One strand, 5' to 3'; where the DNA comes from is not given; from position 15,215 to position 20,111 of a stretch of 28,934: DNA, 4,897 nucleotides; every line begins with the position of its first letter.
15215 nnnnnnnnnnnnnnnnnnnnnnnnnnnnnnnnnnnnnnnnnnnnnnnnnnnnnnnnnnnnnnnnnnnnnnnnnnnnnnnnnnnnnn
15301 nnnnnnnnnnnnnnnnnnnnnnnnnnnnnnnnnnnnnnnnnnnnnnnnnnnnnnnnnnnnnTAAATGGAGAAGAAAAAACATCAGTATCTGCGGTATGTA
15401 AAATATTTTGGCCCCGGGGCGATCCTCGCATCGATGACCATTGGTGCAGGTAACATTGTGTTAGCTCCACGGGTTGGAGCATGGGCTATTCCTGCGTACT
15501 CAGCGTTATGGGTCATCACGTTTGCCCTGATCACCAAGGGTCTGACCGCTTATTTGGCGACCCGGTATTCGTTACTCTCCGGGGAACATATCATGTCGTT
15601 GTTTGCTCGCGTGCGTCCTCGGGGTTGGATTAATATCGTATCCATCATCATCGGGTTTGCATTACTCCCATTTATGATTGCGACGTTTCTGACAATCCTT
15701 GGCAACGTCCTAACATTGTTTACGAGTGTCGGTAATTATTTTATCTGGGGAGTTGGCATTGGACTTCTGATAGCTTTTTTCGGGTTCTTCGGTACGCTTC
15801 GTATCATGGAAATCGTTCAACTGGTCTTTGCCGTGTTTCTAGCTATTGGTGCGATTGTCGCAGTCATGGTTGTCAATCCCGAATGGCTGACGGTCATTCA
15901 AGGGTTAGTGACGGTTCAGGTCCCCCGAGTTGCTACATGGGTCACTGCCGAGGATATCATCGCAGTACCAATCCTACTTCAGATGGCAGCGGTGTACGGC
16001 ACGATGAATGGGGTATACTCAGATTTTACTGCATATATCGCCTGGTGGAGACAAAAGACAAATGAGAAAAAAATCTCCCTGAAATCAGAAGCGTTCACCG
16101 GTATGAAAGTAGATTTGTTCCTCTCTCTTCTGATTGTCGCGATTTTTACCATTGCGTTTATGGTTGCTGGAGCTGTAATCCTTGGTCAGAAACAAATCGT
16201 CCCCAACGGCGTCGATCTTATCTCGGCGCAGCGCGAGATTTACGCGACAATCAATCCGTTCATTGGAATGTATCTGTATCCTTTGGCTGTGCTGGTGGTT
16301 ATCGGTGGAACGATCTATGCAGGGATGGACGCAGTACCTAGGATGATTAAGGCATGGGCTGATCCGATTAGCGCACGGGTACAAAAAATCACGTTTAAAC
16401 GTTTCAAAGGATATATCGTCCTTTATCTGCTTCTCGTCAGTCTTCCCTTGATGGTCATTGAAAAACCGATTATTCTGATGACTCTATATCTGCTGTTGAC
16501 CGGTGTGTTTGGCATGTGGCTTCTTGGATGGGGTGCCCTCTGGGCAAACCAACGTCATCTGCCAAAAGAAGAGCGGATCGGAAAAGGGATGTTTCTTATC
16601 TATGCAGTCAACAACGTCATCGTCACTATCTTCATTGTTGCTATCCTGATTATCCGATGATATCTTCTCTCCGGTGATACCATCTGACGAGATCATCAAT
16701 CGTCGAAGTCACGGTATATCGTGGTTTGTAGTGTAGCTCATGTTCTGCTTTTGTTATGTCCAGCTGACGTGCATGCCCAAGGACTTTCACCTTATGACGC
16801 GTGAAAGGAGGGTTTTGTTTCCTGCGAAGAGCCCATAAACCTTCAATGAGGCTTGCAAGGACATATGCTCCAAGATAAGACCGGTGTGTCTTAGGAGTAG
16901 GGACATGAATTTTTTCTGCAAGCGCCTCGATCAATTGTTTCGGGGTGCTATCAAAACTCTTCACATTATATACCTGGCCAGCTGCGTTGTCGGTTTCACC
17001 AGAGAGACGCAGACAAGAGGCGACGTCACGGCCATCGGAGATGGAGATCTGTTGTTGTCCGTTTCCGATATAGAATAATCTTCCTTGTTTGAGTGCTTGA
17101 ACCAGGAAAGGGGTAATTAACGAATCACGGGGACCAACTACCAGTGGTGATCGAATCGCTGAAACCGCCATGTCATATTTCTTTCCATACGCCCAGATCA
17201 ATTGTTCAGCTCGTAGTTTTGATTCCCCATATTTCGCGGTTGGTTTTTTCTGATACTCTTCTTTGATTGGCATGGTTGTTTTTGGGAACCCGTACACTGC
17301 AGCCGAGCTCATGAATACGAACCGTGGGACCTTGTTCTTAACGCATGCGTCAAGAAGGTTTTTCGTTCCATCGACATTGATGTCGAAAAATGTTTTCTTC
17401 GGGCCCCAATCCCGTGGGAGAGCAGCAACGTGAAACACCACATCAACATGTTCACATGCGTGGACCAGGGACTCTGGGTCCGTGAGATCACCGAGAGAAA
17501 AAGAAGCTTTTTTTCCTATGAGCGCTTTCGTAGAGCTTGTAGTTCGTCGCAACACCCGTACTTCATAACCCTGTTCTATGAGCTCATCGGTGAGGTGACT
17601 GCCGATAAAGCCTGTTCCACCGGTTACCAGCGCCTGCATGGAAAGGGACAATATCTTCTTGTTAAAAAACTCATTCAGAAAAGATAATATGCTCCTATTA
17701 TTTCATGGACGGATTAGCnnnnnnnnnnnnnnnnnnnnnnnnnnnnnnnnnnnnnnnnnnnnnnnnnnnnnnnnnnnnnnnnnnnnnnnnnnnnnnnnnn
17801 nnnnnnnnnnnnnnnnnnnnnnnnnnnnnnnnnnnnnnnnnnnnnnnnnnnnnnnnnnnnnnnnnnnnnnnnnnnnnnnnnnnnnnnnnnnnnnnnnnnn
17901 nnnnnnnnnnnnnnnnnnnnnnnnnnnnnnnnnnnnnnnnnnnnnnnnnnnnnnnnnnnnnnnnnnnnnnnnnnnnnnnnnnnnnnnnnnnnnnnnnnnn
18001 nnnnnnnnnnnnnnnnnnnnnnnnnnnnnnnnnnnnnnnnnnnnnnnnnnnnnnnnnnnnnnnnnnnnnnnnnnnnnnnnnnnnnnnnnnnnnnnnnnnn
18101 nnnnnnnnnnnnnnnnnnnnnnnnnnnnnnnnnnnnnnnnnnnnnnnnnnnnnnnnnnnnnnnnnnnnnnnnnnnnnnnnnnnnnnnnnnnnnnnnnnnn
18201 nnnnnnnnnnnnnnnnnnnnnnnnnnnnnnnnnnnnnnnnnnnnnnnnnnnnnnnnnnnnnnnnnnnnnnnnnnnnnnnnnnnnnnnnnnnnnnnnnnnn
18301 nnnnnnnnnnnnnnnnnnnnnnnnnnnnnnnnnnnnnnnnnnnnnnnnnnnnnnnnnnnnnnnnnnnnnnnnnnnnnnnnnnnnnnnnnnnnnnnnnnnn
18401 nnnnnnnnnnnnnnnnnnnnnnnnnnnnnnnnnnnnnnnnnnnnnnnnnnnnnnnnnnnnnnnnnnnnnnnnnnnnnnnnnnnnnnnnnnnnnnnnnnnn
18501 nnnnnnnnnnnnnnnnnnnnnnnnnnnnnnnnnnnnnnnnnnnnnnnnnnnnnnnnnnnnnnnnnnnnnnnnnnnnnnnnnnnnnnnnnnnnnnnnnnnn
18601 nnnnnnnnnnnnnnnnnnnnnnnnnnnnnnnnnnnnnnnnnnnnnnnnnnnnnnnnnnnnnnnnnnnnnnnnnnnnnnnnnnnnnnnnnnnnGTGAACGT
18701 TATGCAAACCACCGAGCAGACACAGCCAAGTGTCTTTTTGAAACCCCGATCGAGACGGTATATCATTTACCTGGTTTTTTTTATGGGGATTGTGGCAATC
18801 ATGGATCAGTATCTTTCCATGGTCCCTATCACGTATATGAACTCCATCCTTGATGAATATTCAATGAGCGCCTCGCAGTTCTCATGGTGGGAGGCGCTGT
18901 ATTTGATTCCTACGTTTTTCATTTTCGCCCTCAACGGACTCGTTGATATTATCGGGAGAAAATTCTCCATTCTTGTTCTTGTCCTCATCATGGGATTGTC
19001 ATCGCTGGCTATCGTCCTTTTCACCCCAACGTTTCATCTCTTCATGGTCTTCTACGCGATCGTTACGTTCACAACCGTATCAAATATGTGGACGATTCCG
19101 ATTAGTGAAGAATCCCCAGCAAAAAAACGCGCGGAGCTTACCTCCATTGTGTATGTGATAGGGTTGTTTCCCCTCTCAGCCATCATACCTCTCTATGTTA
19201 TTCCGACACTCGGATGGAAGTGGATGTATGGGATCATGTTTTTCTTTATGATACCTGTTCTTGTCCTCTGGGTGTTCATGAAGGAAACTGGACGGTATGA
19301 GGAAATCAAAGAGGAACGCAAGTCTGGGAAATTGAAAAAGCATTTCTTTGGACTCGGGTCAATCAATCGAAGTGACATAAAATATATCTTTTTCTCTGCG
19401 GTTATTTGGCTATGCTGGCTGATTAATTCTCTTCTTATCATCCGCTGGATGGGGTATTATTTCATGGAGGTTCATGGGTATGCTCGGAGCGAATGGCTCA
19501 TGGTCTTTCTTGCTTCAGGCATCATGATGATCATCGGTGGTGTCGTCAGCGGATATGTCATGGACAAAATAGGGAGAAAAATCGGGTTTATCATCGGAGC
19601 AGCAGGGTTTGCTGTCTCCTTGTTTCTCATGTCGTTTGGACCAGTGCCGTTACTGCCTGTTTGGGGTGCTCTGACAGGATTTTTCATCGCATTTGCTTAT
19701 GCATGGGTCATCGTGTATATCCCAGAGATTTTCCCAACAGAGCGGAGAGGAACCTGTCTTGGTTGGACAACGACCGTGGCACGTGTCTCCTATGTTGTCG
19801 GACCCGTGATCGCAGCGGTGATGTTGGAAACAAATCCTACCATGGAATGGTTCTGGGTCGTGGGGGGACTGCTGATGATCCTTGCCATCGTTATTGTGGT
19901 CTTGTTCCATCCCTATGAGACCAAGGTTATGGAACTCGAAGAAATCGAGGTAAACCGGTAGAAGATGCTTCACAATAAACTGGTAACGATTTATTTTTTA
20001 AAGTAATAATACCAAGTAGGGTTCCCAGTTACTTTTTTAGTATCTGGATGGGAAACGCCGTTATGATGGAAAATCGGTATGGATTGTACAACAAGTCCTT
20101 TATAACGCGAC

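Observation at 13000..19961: Candidate undescribed acyl-activation/acyl-transfer cluster: LuxE-like synthetase, two transglutaminase-like paralogs, an SDR and two transporters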

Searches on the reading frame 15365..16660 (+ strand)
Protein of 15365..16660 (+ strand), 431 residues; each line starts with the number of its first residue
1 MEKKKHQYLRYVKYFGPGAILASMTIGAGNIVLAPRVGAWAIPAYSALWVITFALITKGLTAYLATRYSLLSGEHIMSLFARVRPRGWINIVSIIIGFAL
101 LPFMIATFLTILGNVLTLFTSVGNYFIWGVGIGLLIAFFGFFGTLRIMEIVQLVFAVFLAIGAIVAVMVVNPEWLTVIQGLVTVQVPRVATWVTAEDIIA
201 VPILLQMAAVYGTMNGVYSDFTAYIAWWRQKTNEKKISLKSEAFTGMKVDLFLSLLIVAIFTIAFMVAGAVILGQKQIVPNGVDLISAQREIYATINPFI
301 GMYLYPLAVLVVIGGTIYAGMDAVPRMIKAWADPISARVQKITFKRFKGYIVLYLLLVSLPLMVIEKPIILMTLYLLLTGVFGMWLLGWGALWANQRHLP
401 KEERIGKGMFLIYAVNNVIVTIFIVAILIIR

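Call 3: search_protein_families(library=pfam, proteins=[window:15365-16660:+], max_evalue=0.01)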
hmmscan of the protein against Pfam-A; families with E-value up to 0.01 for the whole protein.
window:15365-16660:+ (431 aa): 1 family
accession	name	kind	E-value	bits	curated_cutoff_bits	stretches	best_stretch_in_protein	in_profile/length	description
PF01566.24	Nramp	-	7.8e-08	32.2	29.8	1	45-301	13-251/357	Natural resistance-associated macrophage protein-like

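Call 4: search_protein_families(library=ncbifam, proteins=[window:15365-16660:+], max_evalue=0.01)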
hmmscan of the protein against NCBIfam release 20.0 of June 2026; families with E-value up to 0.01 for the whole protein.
window:15365-16660:+ (431 aa): 1 family
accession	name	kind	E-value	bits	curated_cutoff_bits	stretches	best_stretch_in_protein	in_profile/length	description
NF037982.1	Nramp_1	equivalog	1.2e-07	31.3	50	1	16-382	1-388/404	Nramp family divalent metal transporter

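Call 38: search_solved_structures(query=window:15365-16660:+, max_evalue=1, show_alignments=1)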
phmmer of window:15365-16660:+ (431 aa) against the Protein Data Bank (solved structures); distinct sequences matched with E-value up to 1: 0.

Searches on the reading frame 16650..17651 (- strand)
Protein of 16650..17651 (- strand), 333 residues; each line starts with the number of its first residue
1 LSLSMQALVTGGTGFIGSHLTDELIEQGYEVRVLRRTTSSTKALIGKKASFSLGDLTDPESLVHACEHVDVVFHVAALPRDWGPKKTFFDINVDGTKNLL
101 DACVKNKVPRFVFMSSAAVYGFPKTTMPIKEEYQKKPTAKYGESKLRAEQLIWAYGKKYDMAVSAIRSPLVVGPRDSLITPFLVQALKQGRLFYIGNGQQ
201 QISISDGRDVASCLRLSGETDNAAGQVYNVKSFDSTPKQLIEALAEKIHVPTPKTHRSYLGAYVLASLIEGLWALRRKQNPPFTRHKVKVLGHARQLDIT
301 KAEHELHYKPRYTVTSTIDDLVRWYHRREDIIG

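Call 3: search_protein_families(library=pfam, proteins=[window:16650-17651:-], max_evalue=0.01)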
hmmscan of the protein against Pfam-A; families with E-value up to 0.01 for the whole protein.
window:16650-17651:- (333 aa): 11 families
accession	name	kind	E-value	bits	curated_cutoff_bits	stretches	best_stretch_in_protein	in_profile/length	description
PF01370.27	Epimerase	-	1.7e-46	159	20.9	1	7-230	1-239/240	NAD dependent epimerase/dehydratase family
PF16363.11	GDP_Man_Dehyd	-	1.2e-35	123.9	27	1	8-320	1-331/332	GDP-mannose 4,6 dehydratase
PF01073.25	3Beta_HSD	-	3.7e-34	118.5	22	1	8-201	1-212/280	3-beta hydroxysteroid dehydrogenase/isomerase family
PF13460.12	NAD_binding_10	-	9.4e-22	78.2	27.2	1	11-153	1-132/184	NAD(P)H-binding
PF07993.18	NAD_binding_4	-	1.7e-21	76.9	20.1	2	59-176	79-210/258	Male sterility protein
PF05368.20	NmrA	-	1.8e-15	57.8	27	1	8-136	6-127/298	NmrA-like family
PF02719.21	Polysacc_synt_2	-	1.1e-14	54.8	20.2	1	8-188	2-188/293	Polysaccharide biosynthesis protein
PF04321.23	RmlD_sub_bind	-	1.3e-14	54.5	27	1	5-159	1-143/287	RmlD substrate binding domain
PF00106.31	adh_short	-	4.6e-05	23.4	26.6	1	7-70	3-72/195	short chain dehydrogenase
PF08659.16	KR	-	0.00011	22.7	22.6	0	8-118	4-138/180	KR domain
PF03446.21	NAD_binding_2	-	0.00035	21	21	1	12-73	6-60/161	NAD binding domain of 6-phosphogluconate dehydrogenase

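Call 4: search_protein_families(library=ncbifam, proteins=[window:16650-17651:-], max_evalue=0.01)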
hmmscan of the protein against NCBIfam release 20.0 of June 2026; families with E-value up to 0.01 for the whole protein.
window:16650-17651:- (333 aa): 45 families (the best 25 are shown)
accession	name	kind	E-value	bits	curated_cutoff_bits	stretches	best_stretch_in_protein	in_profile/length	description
TIGR03466.1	HpnA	hypoth_equivalog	4.4e-48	163.8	367.65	1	5-328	1-324/327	hopanoid-associated sugar epimerase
NF042422.1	oxyalk_red_OleD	equivalog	2.4e-47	161.9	580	1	5-322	1-325/329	2-alkyl-3-oxoalkanoate reductase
NF042423.1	oxyalk_red_Shew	equivalog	2.9e-38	131.8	580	1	6-316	10-326/331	2-alkyl-3-oxoalkanoate reductase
TIGR04180.1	EDH_00030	hypoth_equivalog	2.6e-33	115.4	475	1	8-232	2-239/297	NAD-dependent 4,6-dehydratase LegB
TIGR01179.1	galE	equivalog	1.5e-28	99.6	262.3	1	7-167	2-172/332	UDP-glucose 4-epimerase GalE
NF052578.1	StrlDmthSdmBMthl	equivalog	6.3e-25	88.6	600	1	5-329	1-326/328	sterol demethylase protein SdmB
TIGR01181.1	dTDP_gluc_dehyt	equivalog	1.1e-23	83.9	365.1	1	7-330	2-316/321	dTDP-glucose 4,6-dehydratase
NF043036.1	ErythonDh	equivalog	6.6e-20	71.5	325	1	5-171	1-179/321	D-erythronate dehydrogenase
TIGR02197.1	heptose_epim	equivalog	9.2e-20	71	274.6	1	8-163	2-162/316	ADP-glyceromanno-heptose 6-epimerase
NF007956.0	PRK10675.1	subfamily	3.6e-19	69.1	394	1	5-327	1-331/338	UDP-glucose 4-epimerase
NF041293.1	G6PDh_Azf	equivalog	4.5e-18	65.6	400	1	7-167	5-178/252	NAD-dependent glucose-6-phosphate dehydrogenase Azf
TIGR01777.1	yfcH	hypoth_equivalog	1.4e-17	64.2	207.35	1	8-255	2-252/292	TIGR01777 family oxidoreductase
TIGR02622.1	CDP_4_6_dhtase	equivalog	2e-16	60.1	278.45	2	6-173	6-193/352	CDP-glucose 4,6-dehydratase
TIGR01746.1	Thioester-redct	subfamily_domain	3e-15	56.3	213.35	1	65-174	86-199/371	thioester reductase domain-containing protein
TIGR03589.1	PseB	equivalog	3.6e-14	52.5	407.75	1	6-191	6-187/324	UDP-N-acetylglucosamine 4,6-dehydratase (inverting)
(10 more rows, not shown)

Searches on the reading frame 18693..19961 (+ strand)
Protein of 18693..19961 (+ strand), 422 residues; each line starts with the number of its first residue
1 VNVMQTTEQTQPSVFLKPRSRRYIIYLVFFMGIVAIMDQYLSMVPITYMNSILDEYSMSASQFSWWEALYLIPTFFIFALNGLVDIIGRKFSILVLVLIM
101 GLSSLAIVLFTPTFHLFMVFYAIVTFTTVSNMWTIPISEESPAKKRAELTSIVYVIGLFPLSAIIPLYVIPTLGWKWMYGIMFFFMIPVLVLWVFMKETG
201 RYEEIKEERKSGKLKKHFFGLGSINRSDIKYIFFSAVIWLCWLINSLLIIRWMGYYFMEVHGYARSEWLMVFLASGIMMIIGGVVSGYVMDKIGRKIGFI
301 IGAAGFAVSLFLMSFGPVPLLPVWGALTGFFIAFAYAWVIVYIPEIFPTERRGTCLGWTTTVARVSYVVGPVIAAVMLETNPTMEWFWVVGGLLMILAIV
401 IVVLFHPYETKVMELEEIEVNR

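Call 3: search_protein_families(library=pfam, proteins=[window:18693-19961:+], max_evalue=0.01)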
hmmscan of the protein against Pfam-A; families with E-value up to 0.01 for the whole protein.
window:18693-19961:+ (422 aa): 2 families
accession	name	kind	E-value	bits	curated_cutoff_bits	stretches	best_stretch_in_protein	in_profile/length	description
PF07690.21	MFS_1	-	6.1e-36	124.5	33.4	2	28-295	1-267/347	Major Facilitator Superfamily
PF00083.30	Sugar_tr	-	1.1e-15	58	22.3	2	217-420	240-450/452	Sugar (and other) transporter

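Call 4: search_protein_families(library=ncbifam, proteins=[window:18693-19961:+], max_evalue=0.01)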
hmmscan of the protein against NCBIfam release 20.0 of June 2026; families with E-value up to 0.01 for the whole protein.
window:18693-19961:+ (422 aa): 15 families
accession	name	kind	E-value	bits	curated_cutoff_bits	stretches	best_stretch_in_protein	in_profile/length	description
TIGR00895.1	2A0115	subfamily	4.7e-18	65.3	418.55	1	19-378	10-398/398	aromatic acid/H+ symport family MFS transporter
TIGR00883.1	2A0106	subfamily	4.4e-15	55.6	443.45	1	174-399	166-397/400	metabolite/H+ symporter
NF008586.0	PRK11551.1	equivalog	2.5e-14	53.1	410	1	52-385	41-375/406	3-(3-hydroxy-phenyl)propionate transporter MhpT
TIGR00898.1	2A0119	subfamily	6.5e-14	51.6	550.75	2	248-412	336-501/506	cation transport protein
TIGR00880.1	2_A_01_02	superfamily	2.7e-12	47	131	1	270-405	2-138/141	multidrug resistance protein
TIGR00897.2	2A0118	subfamily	1.9e-10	40.3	375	1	141-403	129-399/401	RbtT/DalT/CsbX family MFS transporter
TIGR00879.1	SP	subfamily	1.1e-08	34.1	237.8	2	256-418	337-510/510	sugar porter family MFS transporter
TIGR00891.1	2A0112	subfamily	5.9e-07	28.9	552.9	1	30-401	15-402/405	sialate:H+ symport family MFS transporter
TIGR00900.1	2A0121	subfamily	6.6e-07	29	319.6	1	270-407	38-180/364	H+ Antiporter protein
NF045486.1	tet_MFS_30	exception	3.8e-06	26.4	730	1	273-400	47-177/392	tetracycline efflux MFS transporter Tet(30)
NF049980.1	SfMCT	equivalog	4.7e-06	25.5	320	1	258-407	29-179/378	L-lactate MFS transporter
TIGR00881.1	2A0104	subfamily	4.8e-06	25.8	407.75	1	266-411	30-177/379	phosphoglycerate transporter protein PgtP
TIGR00893.1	2A0114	subfamily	1.2e-05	24.4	395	1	52-404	20-397/399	D-galactonate transporter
TIGR01299.1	synapt_SV2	subfamily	0.0001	20.3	637.3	1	268-378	595-708/742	synaptic vesicle protein SV2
NF012174.0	tet_MFS_A_B_C_D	equivalog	0.00015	20.7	475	1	276-408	50-180/382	Tet(A)/Tet(B)/Tet(C) family tetracycline efflux MFS transporter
